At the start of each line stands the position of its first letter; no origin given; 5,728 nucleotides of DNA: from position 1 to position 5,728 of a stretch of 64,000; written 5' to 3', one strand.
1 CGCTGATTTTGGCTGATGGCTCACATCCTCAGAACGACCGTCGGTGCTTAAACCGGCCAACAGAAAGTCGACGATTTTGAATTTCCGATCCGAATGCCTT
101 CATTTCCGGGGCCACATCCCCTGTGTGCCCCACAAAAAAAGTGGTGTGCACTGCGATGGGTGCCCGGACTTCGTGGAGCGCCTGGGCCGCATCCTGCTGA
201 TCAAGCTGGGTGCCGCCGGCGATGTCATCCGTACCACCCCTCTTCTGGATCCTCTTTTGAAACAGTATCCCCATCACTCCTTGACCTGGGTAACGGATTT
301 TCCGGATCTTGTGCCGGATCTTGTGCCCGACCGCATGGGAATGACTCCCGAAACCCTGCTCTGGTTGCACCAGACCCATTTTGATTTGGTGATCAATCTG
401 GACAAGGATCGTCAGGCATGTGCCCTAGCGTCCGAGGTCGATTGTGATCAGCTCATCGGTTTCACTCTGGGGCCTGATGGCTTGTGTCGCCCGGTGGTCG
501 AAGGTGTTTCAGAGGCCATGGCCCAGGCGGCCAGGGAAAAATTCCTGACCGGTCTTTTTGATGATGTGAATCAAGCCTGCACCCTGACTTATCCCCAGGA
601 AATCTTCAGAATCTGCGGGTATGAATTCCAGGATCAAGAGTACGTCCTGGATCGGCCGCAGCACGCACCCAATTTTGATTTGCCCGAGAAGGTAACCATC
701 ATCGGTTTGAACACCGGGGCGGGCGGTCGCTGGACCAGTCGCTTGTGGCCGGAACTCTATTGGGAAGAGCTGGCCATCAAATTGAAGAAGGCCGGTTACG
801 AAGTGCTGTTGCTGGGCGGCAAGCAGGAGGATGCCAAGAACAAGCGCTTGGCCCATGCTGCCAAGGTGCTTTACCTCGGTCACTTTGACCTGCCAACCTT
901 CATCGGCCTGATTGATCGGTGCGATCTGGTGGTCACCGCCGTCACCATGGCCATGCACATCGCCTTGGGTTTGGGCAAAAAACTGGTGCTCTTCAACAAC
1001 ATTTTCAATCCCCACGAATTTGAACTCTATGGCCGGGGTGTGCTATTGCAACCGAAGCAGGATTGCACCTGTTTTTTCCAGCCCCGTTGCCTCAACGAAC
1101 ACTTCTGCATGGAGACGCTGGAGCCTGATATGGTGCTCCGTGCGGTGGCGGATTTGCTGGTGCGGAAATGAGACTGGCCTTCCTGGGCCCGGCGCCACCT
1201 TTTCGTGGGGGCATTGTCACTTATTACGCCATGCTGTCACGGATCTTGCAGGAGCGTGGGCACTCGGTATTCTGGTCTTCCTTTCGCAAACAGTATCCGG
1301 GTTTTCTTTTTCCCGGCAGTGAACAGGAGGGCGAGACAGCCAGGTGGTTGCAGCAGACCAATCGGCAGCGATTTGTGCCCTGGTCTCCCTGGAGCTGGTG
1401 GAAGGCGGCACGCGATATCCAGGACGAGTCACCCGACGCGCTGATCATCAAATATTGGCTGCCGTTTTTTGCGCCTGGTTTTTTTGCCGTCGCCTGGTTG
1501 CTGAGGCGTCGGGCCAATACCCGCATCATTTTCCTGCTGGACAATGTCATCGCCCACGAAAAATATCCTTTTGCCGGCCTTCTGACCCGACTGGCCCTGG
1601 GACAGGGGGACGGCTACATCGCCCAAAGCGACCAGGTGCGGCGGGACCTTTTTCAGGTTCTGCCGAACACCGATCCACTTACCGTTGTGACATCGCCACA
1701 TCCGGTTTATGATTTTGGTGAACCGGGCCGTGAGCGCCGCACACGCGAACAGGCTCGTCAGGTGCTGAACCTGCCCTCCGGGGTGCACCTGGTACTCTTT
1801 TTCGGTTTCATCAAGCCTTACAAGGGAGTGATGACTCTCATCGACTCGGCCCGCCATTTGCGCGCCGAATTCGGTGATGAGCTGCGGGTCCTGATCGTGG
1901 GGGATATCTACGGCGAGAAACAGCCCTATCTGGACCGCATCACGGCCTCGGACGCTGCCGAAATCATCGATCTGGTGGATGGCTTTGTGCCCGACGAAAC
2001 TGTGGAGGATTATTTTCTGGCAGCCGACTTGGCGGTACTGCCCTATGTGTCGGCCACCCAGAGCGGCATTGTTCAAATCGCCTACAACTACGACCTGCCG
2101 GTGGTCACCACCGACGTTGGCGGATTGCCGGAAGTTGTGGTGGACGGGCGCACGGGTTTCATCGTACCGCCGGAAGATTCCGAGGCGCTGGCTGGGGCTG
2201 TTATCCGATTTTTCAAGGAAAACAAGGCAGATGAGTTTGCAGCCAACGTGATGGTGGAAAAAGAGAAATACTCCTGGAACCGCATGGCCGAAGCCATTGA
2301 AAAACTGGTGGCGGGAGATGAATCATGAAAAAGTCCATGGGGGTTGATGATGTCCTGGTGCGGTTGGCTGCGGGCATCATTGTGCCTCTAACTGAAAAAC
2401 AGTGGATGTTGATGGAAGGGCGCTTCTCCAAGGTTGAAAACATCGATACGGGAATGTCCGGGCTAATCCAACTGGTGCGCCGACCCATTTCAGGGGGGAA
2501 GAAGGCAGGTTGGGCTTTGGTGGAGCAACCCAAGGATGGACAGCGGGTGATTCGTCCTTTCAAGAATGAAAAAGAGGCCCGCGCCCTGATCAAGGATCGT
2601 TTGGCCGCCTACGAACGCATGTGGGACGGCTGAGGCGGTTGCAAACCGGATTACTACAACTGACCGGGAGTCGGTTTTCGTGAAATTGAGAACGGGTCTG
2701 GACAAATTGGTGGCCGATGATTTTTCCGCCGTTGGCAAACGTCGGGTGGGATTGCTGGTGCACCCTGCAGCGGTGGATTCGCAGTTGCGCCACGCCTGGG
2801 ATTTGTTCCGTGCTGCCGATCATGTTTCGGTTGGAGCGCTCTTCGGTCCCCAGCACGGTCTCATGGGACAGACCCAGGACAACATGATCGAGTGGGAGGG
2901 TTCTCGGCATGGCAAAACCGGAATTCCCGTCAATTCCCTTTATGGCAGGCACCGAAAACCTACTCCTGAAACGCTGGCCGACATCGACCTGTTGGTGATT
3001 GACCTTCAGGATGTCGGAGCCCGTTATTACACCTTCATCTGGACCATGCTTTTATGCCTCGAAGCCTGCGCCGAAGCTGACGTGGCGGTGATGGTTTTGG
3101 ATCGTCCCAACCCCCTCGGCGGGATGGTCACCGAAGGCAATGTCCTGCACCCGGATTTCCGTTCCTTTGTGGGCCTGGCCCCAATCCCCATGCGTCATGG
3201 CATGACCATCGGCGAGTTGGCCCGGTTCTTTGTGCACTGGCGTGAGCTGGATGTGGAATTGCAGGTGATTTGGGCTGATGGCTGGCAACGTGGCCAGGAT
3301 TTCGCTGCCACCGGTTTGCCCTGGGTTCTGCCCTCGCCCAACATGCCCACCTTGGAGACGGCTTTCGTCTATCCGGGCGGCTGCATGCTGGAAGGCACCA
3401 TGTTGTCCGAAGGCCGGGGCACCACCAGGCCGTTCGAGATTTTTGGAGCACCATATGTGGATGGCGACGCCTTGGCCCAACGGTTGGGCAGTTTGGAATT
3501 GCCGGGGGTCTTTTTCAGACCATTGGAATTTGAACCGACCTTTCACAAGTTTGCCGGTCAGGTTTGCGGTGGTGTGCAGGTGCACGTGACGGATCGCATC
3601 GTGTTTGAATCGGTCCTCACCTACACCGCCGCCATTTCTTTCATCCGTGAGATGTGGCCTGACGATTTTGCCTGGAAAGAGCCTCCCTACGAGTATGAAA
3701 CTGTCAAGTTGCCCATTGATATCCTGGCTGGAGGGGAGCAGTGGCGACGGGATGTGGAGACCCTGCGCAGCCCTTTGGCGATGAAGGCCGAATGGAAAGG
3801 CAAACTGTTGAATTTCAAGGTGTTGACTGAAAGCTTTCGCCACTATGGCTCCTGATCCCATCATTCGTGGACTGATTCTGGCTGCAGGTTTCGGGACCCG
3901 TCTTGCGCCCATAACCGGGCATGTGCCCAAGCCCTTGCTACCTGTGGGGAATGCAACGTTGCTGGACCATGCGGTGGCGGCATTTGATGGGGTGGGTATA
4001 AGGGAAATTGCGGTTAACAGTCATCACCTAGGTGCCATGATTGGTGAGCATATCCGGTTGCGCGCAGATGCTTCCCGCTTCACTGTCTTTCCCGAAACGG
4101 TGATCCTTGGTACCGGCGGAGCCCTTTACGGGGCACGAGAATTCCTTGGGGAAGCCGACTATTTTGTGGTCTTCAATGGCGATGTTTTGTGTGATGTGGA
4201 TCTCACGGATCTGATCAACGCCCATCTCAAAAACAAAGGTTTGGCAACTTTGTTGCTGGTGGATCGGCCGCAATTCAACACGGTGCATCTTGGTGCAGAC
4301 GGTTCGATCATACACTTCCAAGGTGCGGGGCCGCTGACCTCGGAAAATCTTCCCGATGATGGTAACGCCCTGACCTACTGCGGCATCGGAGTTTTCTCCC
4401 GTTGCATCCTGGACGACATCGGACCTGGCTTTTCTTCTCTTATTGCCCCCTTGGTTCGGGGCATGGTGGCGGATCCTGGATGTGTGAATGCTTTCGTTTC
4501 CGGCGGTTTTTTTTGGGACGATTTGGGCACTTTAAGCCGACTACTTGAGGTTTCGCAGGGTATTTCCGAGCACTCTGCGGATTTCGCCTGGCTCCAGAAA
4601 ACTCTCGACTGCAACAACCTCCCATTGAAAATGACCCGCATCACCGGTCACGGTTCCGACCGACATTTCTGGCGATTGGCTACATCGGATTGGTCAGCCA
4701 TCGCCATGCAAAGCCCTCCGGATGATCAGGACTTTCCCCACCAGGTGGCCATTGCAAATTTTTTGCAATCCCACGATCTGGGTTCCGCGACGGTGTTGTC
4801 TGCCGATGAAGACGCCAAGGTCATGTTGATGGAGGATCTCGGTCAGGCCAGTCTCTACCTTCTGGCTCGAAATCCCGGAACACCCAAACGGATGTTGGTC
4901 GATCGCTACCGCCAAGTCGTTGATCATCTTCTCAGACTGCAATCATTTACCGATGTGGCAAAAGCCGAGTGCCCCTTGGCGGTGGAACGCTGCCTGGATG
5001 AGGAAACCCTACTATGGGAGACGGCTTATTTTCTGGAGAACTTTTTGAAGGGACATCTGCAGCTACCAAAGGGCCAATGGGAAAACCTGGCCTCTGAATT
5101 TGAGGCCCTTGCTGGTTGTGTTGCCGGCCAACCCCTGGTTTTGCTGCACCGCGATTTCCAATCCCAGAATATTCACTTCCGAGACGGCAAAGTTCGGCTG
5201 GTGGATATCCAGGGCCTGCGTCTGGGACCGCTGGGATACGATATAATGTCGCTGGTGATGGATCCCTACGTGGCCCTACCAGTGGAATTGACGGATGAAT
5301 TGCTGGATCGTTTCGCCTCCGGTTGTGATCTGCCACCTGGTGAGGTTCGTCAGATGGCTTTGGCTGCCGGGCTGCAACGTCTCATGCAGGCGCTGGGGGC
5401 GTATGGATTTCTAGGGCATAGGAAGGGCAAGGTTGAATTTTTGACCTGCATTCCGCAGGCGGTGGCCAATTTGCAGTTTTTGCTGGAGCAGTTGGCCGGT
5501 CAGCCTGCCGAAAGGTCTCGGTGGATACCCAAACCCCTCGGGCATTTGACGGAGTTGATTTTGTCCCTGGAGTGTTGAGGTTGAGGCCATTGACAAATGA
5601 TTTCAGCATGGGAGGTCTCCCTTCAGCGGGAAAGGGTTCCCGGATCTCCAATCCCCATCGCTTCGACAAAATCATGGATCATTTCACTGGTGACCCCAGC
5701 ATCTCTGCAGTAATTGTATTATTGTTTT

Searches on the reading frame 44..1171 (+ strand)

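Call 27: search_protein_families(library=pfam, proteins=[window:44-1171:+], max_evalue=0.00001)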
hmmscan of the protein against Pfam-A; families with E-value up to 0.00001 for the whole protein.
window:44-1171:+ (375 aa): 1 family
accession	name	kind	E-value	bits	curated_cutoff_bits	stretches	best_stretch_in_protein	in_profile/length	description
PF01075.23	Glyco_transf_9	-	9e-15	55.1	22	1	185-315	75-206/247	Glycosyltransferase family 9 (heptosyltransferase)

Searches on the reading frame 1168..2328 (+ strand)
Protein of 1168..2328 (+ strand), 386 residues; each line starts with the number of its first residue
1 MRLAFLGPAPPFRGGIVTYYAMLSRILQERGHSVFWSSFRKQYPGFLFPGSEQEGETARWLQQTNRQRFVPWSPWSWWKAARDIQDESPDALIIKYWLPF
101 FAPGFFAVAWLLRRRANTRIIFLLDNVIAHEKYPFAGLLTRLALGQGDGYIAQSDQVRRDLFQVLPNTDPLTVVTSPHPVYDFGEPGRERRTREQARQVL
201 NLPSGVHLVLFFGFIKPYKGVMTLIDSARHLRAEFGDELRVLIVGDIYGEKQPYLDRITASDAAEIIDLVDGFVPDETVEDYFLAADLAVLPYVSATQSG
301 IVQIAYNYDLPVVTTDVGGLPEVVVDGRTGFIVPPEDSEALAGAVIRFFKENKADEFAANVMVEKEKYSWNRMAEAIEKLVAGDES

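Call 27: search_protein_families(library=pfam, proteins=[window:1168-2328:+], max_evalue=0.00001)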
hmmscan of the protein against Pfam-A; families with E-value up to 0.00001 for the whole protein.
window:1168-2328:+ (386 aa): 4 families
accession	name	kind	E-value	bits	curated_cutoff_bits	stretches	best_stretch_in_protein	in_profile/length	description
PF13692.12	Glyco_trans_1_4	-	3e-24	86.3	27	1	208-349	3-140/142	Glycosyl transferases group 1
PF00534.26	Glycos_transf_1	-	6.9e-23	81.5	26.4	1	193-354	2-161/172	Glycosyl transferases group 1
PF13579.12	Glyco_trans_4_4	-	7.4e-10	39.8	29.7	1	14-174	1-155/158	Glycosyl transferase 4-like domain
PF13439.12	Glyco_transf_4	-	1.9e-08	34.9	28.5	1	14-174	2-162/170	Glycosyltransferase Family 4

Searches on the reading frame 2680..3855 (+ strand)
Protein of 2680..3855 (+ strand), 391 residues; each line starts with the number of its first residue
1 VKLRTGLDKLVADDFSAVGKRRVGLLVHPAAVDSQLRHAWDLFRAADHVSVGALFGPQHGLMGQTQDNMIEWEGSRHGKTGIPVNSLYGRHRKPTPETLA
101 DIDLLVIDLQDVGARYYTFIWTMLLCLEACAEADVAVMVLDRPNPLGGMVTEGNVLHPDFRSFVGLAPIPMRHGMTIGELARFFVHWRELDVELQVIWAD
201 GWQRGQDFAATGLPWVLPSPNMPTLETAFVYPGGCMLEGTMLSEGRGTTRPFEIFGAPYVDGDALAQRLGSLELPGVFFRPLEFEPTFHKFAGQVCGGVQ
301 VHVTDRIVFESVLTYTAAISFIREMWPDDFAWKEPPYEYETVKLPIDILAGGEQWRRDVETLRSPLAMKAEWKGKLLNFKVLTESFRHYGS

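Call 27: search_protein_families(library=pfam, proteins=[window:2680-3855:+], max_evalue=0.00001)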
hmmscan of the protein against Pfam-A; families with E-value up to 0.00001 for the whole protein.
window:2680-3855:+ (391 aa): 2 families
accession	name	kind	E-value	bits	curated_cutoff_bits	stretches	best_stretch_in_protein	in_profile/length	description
PF07075.17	NamZ_N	-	4.4e-80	268.3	26.9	1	23-225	1-202/203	Exo-beta-N-acetylmuramidase NamZ, N-terminal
PF20732.2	NamZ_C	-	6.6e-48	163.8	25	1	229-389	1-152/152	Exo-beta-N-acetylmuramidase NamZ, C-terminal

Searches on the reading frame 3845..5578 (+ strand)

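Call 27: search_protein_families(library=pfam, proteins=[window:3845-5578:+], max_evalue=0.00001)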
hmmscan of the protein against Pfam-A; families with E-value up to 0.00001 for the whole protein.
window:3845-5578:+ (577 aa): 3 families
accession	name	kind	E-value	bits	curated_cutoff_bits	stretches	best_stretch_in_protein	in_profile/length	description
PF00483.29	NTP_transferase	-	6e-23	82.1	21.2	1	9-240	2-242/245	Nucleotidyl transferase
PF01636.29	APH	-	7e-14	52.6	23.2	1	265-489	4-224/239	Phosphotransferase enzyme family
PF12804.13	NTP_transf_3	-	2.2e-11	44.6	27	1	9-138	1-121/160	MobA-like NTP transferase domain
